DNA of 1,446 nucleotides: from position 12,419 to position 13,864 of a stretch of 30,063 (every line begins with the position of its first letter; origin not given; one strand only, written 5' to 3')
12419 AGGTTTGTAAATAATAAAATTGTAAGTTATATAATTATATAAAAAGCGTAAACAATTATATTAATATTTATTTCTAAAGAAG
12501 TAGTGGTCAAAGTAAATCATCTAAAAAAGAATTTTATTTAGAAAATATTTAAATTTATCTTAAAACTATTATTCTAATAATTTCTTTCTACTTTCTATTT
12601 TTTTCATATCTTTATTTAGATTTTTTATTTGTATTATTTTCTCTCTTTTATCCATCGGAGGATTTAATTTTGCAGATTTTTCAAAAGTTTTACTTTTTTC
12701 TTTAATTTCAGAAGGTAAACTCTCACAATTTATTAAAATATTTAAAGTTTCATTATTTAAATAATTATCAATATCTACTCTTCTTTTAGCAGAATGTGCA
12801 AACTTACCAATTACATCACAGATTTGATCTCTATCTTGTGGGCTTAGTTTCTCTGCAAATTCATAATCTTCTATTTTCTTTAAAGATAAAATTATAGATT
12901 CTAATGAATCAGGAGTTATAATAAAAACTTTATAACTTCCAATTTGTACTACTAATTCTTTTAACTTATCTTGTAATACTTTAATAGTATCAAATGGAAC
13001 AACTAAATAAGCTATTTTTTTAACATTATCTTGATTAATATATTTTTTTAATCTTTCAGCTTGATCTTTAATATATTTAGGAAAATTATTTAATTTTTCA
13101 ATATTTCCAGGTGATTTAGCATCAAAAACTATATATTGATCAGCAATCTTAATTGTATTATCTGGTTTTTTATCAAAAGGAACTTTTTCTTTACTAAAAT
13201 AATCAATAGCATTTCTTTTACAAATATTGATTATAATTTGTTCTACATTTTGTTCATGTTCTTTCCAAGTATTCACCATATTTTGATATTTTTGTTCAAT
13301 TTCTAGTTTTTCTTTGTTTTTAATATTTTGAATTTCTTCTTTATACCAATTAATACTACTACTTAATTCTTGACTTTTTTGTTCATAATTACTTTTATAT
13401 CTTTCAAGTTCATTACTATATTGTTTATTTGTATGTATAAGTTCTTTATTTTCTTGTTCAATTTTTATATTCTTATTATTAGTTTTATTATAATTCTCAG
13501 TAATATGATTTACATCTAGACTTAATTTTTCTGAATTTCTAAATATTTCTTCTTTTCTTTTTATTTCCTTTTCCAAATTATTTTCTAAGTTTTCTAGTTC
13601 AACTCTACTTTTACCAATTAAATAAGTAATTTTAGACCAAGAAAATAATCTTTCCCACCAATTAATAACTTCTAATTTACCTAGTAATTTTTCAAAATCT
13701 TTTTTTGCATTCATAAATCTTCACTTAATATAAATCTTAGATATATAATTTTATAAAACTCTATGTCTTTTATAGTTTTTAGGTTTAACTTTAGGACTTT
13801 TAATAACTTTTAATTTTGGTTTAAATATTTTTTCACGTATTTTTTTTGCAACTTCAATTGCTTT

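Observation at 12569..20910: Five-gene AddB-like / AddA-like / DEDDh exonuclease / orphan / RmuC-like operon in an archaeal-looking genome: candidate undescribed DNA-end-processing or defence module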

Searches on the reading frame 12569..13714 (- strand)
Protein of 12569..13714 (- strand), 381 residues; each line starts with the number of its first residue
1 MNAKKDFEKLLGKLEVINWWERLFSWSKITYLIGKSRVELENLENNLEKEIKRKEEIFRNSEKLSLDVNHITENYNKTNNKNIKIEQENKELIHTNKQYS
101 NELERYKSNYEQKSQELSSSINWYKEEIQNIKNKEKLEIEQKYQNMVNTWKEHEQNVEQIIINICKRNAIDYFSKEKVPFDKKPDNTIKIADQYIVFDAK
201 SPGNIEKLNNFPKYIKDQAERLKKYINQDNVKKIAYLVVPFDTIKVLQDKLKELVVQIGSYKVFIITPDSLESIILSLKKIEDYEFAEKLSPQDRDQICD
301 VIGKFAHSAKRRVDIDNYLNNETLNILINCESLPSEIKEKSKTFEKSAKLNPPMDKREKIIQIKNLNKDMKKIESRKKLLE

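Call 4: search_protein_families(library=pfam, proteins=[window:12569-13714:-], max_evalue=0.01)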
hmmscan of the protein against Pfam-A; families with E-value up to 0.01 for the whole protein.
window:12569-13714:- (381 aa): 0 families

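Call 5: search_protein_families(library=padloc, proteins=[window:12569-13714:-], max_evalue=0.01)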
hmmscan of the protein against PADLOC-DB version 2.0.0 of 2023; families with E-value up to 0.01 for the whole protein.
window:12569-13714:- (381 aa): 1 family
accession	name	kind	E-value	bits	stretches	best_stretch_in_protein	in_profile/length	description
PDLC00647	ZorA3|ZorA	-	0.0072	12.8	1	41-167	353-486/780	MotA/ExbB/TolQ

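Call 6: search_protein_families(library=ncbifam, proteins=[window:12569-13714:-], max_evalue=0.01)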
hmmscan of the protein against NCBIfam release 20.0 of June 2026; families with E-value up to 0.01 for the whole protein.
window:12569-13714:- (381 aa): 1 family
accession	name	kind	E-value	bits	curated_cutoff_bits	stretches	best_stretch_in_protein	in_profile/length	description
TIGR01069.2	mutS2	equivalog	2.7e-05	22.7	400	1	86-321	515-736/790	endonuclease MutS2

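Call 11: find_homologous_proteins(query=window:12569-13714:-, max_evalue=0.001)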
Query window:12569-13714:- (381 aa): 1488 proteins with E <= 0.001 among 8000 candidates; the best 120 are listed.
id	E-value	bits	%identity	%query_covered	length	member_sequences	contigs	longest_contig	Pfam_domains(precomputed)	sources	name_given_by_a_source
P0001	2.5e-237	805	100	100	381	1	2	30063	-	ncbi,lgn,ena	-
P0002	1.1e-179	615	74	100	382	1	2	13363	-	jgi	jgi:hypothetical protein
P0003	8.1e-99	349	49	99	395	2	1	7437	-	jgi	jgi:hypothetical protein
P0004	5.2e-81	291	45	98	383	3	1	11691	-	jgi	-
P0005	1.2e-80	289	45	94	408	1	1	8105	-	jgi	-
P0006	1.6e-79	286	43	99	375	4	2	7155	-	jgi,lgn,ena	-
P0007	8.1e-78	280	43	93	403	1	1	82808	-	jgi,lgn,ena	-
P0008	1.2e-76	276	45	96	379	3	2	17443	-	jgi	-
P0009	2.9e-76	275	43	98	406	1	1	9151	-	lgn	-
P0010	3.9e-76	275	38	96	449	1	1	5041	-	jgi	-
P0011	4.3e-76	275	42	96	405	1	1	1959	-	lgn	-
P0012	4.4e-75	271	43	91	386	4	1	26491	-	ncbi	-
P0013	1.0e-74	270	42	99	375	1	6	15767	-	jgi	jgi:hypothetical protein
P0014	4.0e-74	268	43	82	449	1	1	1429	-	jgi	jgi:hypothetical protein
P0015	8.8e-74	267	40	96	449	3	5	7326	-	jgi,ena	-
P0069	3.4e-69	252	37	96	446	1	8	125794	-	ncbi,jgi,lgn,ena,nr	ncbi:MAG: hypothetical protein JST94_07825 [Bacteroidetes bacterium]|nr:hypothetical protein [Bacter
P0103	7.6e-67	244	40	94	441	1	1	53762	PF09798.15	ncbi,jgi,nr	ncbi:MAG: hypothetical protein K0B02_04805 [DPANN group archaeon]|nr:hypothetical protein [DPANN gro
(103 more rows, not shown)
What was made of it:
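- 12569..13714 (-): RmuC-superfamily coiled-coil PD-DxK nuclease (381 aa). It belongs to a large family that has no Pfam, NCBIfam or PADLOC model. More than 1,488 homologous clusters at ~40% identity across bacteria and DPANN (call 11).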

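Call 12: search_solved_structures(query=window:12569-13714:-, max_evalue=10)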
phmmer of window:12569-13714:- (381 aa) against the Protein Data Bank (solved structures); distinct sequences matched with E-value up to 10: 0.

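Call 14: find_encoding_contigs(protein=P0002, flank=10000, max_places=3)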
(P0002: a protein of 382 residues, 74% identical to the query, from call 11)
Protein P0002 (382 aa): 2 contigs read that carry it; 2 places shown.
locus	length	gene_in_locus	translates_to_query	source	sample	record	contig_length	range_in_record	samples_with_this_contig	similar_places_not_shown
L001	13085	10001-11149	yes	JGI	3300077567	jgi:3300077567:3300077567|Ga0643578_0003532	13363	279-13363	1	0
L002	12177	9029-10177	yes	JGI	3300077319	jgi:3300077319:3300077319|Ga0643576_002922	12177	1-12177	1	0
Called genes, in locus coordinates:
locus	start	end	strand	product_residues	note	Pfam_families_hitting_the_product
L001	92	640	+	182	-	-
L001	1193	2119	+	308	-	-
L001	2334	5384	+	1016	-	-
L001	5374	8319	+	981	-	PF00580:UvrD-helicase, PF01443:Viral_helicase1 (faint), PF13245:AAA_19, PF13361:UvrD_C, PF13538:UvrD_C_2 (faint)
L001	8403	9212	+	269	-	PF05175:MTS, PF01728:FtsJ (faint), PF06325:PrmA, PF08242:Methyltransf_12 (weak), PF13649:Methyltransf_25 (weak), PF13847:Methyltransf_31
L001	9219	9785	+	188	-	PF00929:RNase_T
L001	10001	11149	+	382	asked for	-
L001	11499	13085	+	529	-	?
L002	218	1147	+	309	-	-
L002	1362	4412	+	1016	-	-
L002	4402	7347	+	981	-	PF00580:UvrD-helicase, PF01443:Viral_helicase1 (faint), PF13245:AAA_19, PF13361:UvrD_C, PF13538:UvrD_C_2 (faint)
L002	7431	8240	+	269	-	PF05175:MTS, PF01728:FtsJ (faint), PF06325:PrmA, PF08242:Methyltransf_12 (weak), PF13649:Methyltransf_25 (weak), PF13847:Methyltransf_31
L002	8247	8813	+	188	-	PF00929:RNase_T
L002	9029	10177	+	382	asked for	-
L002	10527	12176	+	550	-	?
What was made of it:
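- Gene content between AddA and the 381-aa gene differs even between close relatives (methyltransferase in, orphan out; call 14).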

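Call 15: find_encoding_contigs(protein=P0103, flank=10000, max_places=2)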
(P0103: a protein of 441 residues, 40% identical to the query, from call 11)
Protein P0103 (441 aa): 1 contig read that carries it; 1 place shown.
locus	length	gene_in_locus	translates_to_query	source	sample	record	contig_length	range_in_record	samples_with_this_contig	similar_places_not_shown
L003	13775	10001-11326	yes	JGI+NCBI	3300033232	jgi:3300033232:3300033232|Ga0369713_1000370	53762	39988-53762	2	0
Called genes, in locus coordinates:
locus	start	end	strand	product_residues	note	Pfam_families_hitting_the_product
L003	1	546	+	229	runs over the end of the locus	PF00318:Ribosomal_S2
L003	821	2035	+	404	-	PF00571:CBS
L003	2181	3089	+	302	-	PF00149:Metallophos (weak)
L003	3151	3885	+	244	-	PF01987:AIM24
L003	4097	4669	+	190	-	PF00210:Ferritin, PF02915:Rubrerythrin, PF21349:RUBY_RBDX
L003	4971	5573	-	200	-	PF19810:HFX_2341_N, PF23400:CARF_Card1 (weak)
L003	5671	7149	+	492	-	PF02367:TsaE (faint), PF05673:DUF815 (weak), PF01637:ATPase_2 (weak), PF00004:AAA, PF13173:AAA_14, PF20720:nSTAND3, PF05496:RuvB_N (weak), PF00004:AAA, +13 more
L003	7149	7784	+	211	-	PF02463:SMC_N (weak), PF13175:AAA_15, PF13476:AAA_23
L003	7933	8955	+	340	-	PF13310:Virulence_RhuM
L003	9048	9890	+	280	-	PF02498:Bro-N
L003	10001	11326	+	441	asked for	PF09798:HEAT_LCD1 (weak)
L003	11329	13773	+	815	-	PF00176:SNF2-rel_dom, PF00270:DEAD (faint), PF04851:ResIII, PF00271:Helicase_C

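Call 16: find_encoding_contigs(protein=P0069, flank=10000, max_places=2)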
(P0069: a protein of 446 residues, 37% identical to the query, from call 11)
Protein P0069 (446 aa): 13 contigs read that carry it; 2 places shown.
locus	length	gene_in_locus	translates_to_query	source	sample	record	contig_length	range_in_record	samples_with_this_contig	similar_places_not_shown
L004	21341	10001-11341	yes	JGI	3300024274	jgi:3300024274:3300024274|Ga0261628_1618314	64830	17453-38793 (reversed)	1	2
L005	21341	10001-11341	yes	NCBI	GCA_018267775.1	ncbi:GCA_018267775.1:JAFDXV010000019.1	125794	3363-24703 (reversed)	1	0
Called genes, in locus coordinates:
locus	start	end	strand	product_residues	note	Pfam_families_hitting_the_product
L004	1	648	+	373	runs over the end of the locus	PF12679:ABC2_membrane_2, PF12698:ABC2_membrane_3, PF01061:ABC2_membrane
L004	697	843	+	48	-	-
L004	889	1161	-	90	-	-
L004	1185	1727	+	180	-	PF08239:SH3_3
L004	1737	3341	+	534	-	-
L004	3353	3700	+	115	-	-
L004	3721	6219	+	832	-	PF00012:HSP70, PF06723:MreB_Mbl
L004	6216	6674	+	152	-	PF05099:TerB (weak)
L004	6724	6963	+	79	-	PF20619:DUF6804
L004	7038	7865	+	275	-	-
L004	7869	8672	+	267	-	PF08843:AbiEii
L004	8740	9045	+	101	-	-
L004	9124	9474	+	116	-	PF05973:Gp49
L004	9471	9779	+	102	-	PF13744:HTH_37 (weak), PF12844:HTH_19, PF13560:HTH_31, PF01381:HTH_3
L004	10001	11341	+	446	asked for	-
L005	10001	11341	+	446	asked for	-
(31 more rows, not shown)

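Call 33: list_cluster_members(proteins=[P0001, P0121, P0126, P0123, P0012])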
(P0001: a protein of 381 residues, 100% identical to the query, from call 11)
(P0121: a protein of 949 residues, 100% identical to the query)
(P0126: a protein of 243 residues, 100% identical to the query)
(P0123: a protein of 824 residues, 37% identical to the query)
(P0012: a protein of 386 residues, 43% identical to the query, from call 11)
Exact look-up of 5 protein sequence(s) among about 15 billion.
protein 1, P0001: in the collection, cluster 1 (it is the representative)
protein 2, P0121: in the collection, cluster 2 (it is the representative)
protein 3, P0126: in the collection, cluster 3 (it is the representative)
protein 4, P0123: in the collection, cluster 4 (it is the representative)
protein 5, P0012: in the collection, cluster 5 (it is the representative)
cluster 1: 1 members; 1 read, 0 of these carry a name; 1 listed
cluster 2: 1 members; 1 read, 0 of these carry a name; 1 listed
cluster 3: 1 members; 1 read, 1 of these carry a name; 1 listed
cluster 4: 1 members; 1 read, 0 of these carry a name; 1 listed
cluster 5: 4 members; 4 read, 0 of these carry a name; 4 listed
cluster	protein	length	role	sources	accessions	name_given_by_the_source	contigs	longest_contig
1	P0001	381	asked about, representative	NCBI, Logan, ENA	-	-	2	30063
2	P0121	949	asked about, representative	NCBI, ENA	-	-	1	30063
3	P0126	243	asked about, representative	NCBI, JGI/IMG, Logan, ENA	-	hypothetical protein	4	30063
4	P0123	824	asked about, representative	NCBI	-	-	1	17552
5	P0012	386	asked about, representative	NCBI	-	-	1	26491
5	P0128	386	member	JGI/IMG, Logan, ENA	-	-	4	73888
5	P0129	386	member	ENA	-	-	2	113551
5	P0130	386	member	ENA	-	-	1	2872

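Call 34: predict_structure(alignment_id=A1)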
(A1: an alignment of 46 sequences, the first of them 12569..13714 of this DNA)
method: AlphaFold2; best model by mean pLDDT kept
length: 381 residues; sequences in the alignment: 46
mean_pLDDT: 82.1   pTM: 0.48
mean pLDDT of the five models: 82.1, 80.6, 79.3, 78.6, 76.0
residues with pLDDT >= 90: 113; 70-90: 210; 50-70: 52; < 50: 6
segments of 3 or more residues with pLDDT < 50: none
pLDDT, mean of each block of 10 residues (from residue 1): 70 81 78 82 85 92 92 93 93 94 95 95 95 87 83 91 93 87 87 89 67 84 86 89 71 75 88 83 57 58 60 80 82 84 75 61 78 84 75
secondary structure, 60 per line:
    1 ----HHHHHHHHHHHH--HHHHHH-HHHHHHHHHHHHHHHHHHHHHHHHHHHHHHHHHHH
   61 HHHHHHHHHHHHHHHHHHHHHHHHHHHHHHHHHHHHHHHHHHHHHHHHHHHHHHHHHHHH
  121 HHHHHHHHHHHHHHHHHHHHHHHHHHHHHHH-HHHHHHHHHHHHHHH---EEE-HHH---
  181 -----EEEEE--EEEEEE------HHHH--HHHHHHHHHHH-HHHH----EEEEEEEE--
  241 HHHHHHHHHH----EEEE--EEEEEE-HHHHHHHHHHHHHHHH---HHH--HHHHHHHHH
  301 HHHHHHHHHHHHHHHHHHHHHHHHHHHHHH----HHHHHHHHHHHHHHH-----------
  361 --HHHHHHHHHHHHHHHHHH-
elements in order: H5-16 H19-24 H26-151 H153-167 E171-173 E186-190 E193-198 H205-208 H211-221 H223-226 E231-238 H241-250 E255-258 E261-266 H268-283 H292-330 H335-349 H363-380
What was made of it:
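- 12569..13714 (-): AF2 gives pLDDT 82, a helix at 26-151 and an alpha/beta core (call 34).
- On RmuC superfamily (remote): The AF2 model has a continuous helix at 26-151 with pLDDT 80-95 (call 34).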

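Call 36: search_protein_families(library=pfam, proteins=[L001:1193-2119:+, L001:11499-13085:+], max_evalue=0.01)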
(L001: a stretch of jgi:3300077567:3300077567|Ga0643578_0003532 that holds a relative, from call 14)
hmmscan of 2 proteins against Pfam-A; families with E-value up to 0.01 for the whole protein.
L001:1193-2119:+ (308 aa): 0 families

L001:11499-13085:+ (529 aa): 0 families

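Call 37: fold_search(model_id=the predicted structure, library=pdb)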
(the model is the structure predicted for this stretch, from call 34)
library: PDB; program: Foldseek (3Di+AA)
matches with E <= 10: 278; with E <= 0.001: 0
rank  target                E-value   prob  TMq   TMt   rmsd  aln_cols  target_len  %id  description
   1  5liq_A                2.2e-02  0.60  0.15  0.11   8.3       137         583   11  The structure of C160S,C508S,C578S mutant of Nt.BspD6I nicking endonuclease at 0.185 nm resolution . (released 2017-08-02)
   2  5liq_B                3.1e-02  0.47  0.17  0.12  14.0       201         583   11  The structure of C160S,C508S,C578S mutant of Nt.BspD6I nicking endonuclease at 0.185 nm resolution . (released 2017-08-02)
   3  2ewf                  5.5e-02  0.47  0.16  0.12   8.2       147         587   12  Crystal structure of the site-specific DNA nickase N.BspD6I (released 2006-11-21)
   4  9dou_A                7.0e-02  0.41  0.15  0.08  16.8       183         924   10  Taeniopygia guttata R2 retrotransposon (R2Tg) initiating target-primed reverse transcription (released 2025-05-21)
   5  5lhc_A                7.0e-02  0.33  0.17  0.13  13.9       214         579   11  The structure of D456A mutant of Nt.BspD6I nicking endonuclease at 0.24 nm resolution . (released 2017-08-16)
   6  2p14                  7.8e-02  0.72  0.22  0.39  16.3       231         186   12  Crystal structure of small subunit (R.BspD6I2) of the heterodimeric restriction endonuclease R.BspD6I (released 2008-03-11)
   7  6qnz_A                8.3e-02  0.41  0.16  0.12   8.1       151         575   11  Crystal structure of the site-specific DNA nickase N.BspD6I E418A Mutant (released 2020-03-04)
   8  3odh_B                8.8e-02  0.72  0.17  0.30   6.1       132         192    8  Structure of OkrAI/DNA complex (released 2010-10-06)
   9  5lhc_B                9.3e-02  0.38  0.15  0.11   7.9       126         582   11  The structure of D456A mutant of Nt.BspD6I nicking endonuclease at 0.24 nm resolution . (released 2017-08-16)
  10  6qnz_B                1.0e-01  0.41  0.15  0.11   7.9       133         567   10  Crystal structure of the site-specific DNA nickase N.BspD6I E418A Mutant (released 2020-03-04)
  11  5liz                  1.0e-01  0.28  0.16  0.11  14.3       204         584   10  The structure of Nt.BspD6I nicking endonuclease with all cysteines mutated by serine residues at 0.19 nm resolution . (released 2017-08-02)
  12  7bdv_C                1.2e-01  0.84  0.20  0.22   6.8       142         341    9  Structure of Can2 from Sulfobacillus thermosulfidooxidans in complex with cyclic tetra-adenylate (cA4) (released 2021-03-03)
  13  8z4i_A                1.3e-01  0.75  0.18  0.18   6.3       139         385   12  crystal structure of Cdn1 in complex with cA3 (released 2026-02-04)
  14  8gh6_A                1.3e-01  0.51  0.14  0.07   9.3       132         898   11  Bombyx mori R2 retrotransposon initiating target-primed reverse transcription (released 2023-04-05)
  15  2okf_A                1.6e-01  0.69  0.21  0.48   5.8       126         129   13  CRYSTAL STRUCTURE OF A FDXN ELEMENT EXCISION CONTROLLING FACTOR PROTEIN (AVA_3312) FROM ANABAENA VARIABILIS AT 1.60 A  (released 2007-01-30)
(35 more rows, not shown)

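Call 38: find_related_loci(query=A1, collection=metagenome_contigs, flank=10000)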
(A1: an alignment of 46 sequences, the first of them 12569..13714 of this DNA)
Query A1 (381 aa) in metagenome_contigs; peptide patterns used: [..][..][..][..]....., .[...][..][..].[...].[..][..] (x = any residue, [..] = any of these).
600 stretches matched a pattern (row limit reached: there are more); 427 encode a relative of the query (tblastn E <= 1e-3); the best 80 are kept; 80 distinct loci.
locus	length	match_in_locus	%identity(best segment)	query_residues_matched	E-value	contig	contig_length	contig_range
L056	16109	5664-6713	45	5-379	4e-90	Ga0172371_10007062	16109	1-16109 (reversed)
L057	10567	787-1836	44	5-379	3e-90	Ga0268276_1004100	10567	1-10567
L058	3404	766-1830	45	7-379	2e-87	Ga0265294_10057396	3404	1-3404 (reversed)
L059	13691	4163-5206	45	5-370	2e-86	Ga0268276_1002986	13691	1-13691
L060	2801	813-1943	42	10-378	3e-85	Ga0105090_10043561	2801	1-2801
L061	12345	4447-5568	41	10-375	1e-82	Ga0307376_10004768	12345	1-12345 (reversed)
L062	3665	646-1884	35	6-373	2e-82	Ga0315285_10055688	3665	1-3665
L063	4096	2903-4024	39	10-375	3e-82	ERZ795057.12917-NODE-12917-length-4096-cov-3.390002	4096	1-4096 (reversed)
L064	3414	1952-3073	42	10-375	1e-81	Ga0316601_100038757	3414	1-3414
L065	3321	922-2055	40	10-379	1e-81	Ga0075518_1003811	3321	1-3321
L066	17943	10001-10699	54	138-373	1e-80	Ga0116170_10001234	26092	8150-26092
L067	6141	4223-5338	41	10-373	1e-80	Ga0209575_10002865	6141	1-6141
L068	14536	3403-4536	42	10-379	3e-80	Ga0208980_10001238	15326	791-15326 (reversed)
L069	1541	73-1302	35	9-373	2e-85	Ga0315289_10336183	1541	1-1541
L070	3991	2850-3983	42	10-379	3e-80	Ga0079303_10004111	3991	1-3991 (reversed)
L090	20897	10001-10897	44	63-371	1e-77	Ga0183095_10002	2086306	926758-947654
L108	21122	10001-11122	40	10-375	6e-76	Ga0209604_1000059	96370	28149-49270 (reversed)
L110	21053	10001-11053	43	6-374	1e-75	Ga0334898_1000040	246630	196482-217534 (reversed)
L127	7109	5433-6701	36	6-381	2e-73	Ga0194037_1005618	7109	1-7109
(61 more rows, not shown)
